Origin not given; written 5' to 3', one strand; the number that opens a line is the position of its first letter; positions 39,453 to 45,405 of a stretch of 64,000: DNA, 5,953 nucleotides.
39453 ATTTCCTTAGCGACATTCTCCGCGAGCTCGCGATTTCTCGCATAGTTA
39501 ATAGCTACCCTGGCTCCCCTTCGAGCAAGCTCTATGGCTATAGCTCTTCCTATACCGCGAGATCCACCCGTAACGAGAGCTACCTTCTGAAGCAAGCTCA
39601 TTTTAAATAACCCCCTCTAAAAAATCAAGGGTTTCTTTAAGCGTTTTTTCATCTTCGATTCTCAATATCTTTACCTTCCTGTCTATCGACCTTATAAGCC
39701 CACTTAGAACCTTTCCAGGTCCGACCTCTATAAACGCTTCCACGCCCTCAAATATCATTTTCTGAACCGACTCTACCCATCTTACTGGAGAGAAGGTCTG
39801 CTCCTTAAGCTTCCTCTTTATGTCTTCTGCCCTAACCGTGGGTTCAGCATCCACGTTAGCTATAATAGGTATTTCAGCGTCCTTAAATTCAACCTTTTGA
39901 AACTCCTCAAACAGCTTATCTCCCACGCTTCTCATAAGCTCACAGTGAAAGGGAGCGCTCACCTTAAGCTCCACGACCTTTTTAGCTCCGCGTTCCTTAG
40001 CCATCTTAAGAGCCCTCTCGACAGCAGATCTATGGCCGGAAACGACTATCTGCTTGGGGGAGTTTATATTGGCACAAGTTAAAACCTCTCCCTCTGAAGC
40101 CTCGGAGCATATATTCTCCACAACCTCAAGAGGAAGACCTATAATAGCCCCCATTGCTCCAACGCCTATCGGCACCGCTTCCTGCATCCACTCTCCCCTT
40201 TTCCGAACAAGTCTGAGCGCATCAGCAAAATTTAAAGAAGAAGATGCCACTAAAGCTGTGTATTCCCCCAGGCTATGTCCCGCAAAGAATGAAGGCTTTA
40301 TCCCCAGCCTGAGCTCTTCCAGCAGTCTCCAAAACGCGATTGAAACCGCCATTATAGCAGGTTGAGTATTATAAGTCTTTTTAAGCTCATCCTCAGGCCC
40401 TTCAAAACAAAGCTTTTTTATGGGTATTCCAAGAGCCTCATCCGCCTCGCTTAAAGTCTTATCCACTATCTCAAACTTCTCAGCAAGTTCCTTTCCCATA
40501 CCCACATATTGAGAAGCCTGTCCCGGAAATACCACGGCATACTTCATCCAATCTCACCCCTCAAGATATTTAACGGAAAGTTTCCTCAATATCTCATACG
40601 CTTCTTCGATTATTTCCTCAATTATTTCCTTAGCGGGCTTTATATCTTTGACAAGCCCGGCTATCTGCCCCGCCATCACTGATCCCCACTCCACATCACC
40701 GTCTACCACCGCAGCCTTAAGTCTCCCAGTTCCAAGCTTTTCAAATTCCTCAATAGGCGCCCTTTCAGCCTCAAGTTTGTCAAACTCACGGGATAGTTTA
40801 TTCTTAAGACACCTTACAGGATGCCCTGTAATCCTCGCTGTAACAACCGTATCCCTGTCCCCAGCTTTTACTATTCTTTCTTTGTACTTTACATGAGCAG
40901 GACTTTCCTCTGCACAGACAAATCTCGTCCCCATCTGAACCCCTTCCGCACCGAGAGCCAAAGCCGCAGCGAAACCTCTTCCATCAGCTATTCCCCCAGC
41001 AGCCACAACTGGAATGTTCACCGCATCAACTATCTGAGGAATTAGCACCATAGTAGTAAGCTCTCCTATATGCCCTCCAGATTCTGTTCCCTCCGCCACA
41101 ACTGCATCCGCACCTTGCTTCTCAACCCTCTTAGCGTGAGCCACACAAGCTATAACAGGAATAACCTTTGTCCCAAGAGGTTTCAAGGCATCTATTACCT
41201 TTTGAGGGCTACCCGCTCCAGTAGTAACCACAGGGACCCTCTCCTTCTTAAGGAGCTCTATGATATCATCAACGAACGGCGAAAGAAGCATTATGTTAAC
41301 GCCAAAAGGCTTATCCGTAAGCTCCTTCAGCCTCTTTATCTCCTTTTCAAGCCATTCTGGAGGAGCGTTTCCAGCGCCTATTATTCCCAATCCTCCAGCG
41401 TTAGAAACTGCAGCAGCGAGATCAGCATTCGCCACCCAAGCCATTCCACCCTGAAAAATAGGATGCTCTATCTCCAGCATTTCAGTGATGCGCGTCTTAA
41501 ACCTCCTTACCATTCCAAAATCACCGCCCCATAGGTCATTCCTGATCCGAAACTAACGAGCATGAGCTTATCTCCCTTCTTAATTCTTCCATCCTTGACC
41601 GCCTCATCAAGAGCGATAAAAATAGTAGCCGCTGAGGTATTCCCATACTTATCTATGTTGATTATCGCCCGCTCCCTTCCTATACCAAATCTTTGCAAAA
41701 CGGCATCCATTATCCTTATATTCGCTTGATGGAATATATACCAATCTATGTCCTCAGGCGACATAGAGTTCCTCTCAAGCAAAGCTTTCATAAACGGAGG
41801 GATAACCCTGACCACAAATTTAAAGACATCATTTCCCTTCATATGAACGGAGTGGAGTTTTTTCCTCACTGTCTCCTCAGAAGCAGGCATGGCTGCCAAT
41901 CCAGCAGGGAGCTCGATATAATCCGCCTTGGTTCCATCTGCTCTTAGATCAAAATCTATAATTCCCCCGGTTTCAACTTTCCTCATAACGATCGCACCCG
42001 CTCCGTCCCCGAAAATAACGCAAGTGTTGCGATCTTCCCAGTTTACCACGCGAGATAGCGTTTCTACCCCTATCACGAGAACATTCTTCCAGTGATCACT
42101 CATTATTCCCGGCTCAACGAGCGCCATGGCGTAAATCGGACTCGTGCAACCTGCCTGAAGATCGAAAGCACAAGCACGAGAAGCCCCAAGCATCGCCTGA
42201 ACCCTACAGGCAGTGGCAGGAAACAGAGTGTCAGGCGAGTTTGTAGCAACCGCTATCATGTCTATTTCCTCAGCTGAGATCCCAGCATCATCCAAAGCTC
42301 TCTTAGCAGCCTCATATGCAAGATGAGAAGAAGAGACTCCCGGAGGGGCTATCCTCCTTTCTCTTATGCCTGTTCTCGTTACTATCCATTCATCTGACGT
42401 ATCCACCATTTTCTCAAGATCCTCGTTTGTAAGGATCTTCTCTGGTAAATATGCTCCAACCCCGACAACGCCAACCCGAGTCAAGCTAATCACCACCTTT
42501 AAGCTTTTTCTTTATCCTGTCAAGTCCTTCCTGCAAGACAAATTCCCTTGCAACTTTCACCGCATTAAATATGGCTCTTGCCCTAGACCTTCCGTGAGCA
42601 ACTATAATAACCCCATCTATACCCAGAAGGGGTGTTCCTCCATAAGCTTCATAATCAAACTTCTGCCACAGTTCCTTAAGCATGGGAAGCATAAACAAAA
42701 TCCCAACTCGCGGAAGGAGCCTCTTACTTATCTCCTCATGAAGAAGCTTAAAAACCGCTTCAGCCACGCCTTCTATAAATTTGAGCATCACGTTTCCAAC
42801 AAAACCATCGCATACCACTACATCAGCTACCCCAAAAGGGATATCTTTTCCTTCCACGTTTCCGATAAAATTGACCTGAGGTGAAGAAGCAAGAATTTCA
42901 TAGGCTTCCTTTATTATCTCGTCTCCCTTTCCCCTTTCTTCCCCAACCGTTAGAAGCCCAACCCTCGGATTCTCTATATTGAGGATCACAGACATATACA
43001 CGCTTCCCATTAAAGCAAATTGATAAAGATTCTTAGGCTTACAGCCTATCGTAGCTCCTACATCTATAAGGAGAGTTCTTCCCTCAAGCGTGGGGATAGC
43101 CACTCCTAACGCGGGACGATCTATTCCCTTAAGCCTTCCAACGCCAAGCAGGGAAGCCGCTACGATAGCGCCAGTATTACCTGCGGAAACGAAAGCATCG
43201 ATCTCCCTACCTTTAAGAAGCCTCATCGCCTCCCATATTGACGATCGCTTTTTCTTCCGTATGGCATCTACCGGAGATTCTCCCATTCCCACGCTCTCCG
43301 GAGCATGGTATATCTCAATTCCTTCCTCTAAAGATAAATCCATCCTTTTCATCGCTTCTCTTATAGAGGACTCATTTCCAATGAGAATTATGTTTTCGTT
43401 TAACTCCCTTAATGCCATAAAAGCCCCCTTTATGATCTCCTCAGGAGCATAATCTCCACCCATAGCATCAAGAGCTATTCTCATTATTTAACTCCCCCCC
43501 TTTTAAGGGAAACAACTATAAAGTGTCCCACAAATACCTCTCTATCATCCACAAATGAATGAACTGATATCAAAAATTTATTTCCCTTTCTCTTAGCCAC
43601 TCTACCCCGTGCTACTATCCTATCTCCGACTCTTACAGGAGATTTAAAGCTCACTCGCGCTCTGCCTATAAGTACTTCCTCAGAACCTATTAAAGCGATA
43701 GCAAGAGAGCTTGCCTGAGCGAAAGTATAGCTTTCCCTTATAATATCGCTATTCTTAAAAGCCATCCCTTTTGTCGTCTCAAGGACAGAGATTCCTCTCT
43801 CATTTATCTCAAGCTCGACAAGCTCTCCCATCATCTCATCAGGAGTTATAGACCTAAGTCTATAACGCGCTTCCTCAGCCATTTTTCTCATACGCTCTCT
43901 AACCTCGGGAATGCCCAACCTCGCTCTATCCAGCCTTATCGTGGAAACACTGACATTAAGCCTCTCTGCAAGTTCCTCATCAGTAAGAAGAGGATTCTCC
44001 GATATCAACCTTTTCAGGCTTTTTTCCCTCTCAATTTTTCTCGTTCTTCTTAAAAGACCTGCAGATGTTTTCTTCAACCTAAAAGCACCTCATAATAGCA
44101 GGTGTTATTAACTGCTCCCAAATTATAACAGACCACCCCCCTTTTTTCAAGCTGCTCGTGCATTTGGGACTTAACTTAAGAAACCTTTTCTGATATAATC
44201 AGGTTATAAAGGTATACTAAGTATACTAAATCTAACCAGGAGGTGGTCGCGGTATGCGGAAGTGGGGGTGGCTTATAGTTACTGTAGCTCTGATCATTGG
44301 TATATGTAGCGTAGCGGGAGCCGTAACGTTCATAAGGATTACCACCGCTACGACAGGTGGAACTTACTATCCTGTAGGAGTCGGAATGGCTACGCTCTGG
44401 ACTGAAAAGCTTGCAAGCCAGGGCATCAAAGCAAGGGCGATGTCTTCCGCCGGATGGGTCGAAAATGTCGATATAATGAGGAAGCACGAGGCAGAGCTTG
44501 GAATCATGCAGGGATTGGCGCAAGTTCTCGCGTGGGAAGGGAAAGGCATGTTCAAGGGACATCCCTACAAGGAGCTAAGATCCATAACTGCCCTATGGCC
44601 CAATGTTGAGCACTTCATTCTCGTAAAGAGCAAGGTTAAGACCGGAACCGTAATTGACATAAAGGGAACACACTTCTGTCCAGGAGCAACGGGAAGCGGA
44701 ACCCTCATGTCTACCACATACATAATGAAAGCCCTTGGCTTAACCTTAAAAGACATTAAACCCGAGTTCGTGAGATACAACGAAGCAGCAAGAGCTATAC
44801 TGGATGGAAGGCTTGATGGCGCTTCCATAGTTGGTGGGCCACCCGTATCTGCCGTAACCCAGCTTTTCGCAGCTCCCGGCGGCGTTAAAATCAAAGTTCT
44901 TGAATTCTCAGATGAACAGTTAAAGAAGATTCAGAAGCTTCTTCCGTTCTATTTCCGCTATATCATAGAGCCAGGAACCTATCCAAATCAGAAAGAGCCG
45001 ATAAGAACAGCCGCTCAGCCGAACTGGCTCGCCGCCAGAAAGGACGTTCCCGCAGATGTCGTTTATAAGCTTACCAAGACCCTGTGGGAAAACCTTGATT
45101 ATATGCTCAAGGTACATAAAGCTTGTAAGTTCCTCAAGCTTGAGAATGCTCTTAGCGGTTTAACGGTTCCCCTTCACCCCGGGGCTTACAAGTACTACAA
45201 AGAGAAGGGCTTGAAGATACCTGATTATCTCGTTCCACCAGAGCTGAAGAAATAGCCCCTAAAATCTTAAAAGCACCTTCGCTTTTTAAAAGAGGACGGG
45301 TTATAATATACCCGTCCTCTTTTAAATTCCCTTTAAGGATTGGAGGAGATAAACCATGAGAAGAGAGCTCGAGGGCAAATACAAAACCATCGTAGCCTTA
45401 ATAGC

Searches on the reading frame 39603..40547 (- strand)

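Call 46: search_protein_families(library=pfam, proteins=[window:39603-40547:-], max_evalue=0.00001)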
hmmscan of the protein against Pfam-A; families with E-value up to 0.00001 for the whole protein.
window:39603-40547:- (314 aa): 1 family
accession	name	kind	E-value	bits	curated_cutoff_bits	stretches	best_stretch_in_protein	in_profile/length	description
PF00698.26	Acyl_transf_1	-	5e-35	121.9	32.7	1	6-281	3-271/319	Acyl transferase domain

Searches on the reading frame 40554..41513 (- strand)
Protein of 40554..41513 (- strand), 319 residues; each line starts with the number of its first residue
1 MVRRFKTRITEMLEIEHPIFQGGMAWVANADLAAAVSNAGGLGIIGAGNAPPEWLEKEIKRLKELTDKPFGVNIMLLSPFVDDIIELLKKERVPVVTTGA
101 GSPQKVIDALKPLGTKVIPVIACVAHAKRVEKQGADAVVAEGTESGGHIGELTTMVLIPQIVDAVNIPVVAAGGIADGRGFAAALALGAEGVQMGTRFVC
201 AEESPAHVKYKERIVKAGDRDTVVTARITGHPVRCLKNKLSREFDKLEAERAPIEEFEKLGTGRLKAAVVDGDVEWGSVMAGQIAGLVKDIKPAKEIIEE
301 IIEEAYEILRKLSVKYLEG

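Call 46: search_protein_families(library=pfam, proteins=[window:40554-41513:-], max_evalue=0.00001)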
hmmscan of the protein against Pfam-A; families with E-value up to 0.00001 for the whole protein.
window:40554-41513:- (319 aa): 4 families
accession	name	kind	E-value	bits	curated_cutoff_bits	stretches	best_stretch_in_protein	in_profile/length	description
PF03060.21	NMO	-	1.2e-84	285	28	2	85-304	106-331/331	Nitronate monooxygenase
PF00478.31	IMPDH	-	3.1e-15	56.5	25.6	1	5-210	23-251/345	IMP dehydrogenase / GMP reductase domain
PF01070.24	FMN_dh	-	2.2e-06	27.4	24.9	1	121-201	226-308/350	FMN-dependent dehydrogenase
PF05690.20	ThiG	-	5.4e-06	26.4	23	0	123-219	133-228/247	Thiazole biosynthesis protein ThiG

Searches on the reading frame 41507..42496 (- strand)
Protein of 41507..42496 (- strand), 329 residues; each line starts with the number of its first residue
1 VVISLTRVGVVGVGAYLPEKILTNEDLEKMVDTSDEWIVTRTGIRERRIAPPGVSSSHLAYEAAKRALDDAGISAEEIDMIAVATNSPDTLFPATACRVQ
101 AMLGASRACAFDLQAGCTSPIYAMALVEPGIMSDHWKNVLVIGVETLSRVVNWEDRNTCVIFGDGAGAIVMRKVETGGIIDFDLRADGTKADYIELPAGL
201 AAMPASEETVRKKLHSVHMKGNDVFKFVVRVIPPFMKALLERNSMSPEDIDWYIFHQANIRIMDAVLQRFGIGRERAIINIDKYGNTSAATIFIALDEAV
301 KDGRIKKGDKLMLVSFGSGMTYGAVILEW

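Call 46: search_protein_families(library=pfam, proteins=[window:41507-42496:-], max_evalue=0.00001)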
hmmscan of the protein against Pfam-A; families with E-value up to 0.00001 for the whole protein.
window:41507-42496:- (329 aa): 3 families
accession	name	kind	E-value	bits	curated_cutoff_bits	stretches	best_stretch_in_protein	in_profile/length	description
PF08541.16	ACP_syn_III_C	-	1.2e-37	128.4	26.6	1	240-329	1-90/90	3-Oxoacyl-[acyl-carrier-protein (ACP)] synthase III C terminal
PF08545.16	ACP_syn_III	-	1.8e-26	92.3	24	1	111-188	1-80/80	3-Oxoacyl-[acyl-carrier-protein (ACP)] synthase III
PF00108.29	Thiolase_N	-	1.4e-08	34.9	26.4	1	41-155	8-123/260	Thiolase, N-terminal domain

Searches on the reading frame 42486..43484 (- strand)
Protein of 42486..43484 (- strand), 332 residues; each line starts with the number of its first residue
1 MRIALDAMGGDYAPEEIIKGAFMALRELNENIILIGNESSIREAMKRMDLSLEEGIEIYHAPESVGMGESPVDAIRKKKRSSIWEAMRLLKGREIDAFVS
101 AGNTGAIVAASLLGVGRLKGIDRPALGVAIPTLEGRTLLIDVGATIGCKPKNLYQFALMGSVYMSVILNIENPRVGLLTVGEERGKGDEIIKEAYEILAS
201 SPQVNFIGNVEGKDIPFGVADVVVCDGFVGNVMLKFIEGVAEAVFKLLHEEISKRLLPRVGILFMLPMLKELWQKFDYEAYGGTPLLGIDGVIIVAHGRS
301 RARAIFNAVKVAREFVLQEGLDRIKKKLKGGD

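Call 46: search_protein_families(library=pfam, proteins=[window:42486-43484:-], max_evalue=0.00001)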
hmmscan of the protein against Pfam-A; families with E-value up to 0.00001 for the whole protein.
window:42486-43484:- (332 aa): 1 family
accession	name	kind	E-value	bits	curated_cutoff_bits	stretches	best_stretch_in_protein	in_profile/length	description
PF02504.20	FA_synthesis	-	7.3e-110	367.5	29.1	1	1-318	1-319/324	Fatty acid synthesis protein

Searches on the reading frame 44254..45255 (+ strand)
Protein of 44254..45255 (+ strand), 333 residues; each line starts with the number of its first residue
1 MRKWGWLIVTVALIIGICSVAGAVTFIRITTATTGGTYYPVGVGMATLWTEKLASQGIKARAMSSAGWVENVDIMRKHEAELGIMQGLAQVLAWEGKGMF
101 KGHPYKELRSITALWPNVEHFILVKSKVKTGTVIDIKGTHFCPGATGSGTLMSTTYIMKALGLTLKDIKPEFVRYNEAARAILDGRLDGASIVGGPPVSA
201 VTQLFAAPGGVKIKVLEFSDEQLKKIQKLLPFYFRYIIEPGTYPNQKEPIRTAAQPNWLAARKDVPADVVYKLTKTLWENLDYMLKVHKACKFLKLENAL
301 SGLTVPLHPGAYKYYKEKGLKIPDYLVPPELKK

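Call 46: search_protein_families(library=pfam, proteins=[window:44254-45255:+], max_evalue=0.00001)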
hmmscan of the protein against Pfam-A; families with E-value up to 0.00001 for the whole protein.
window:44254-45255:+ (333 aa): 1 family
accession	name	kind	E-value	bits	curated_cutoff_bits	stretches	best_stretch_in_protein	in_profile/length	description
PF16868.10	NMT1_3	-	5e-101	338.6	27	1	29-319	1-289/289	NMT1-like family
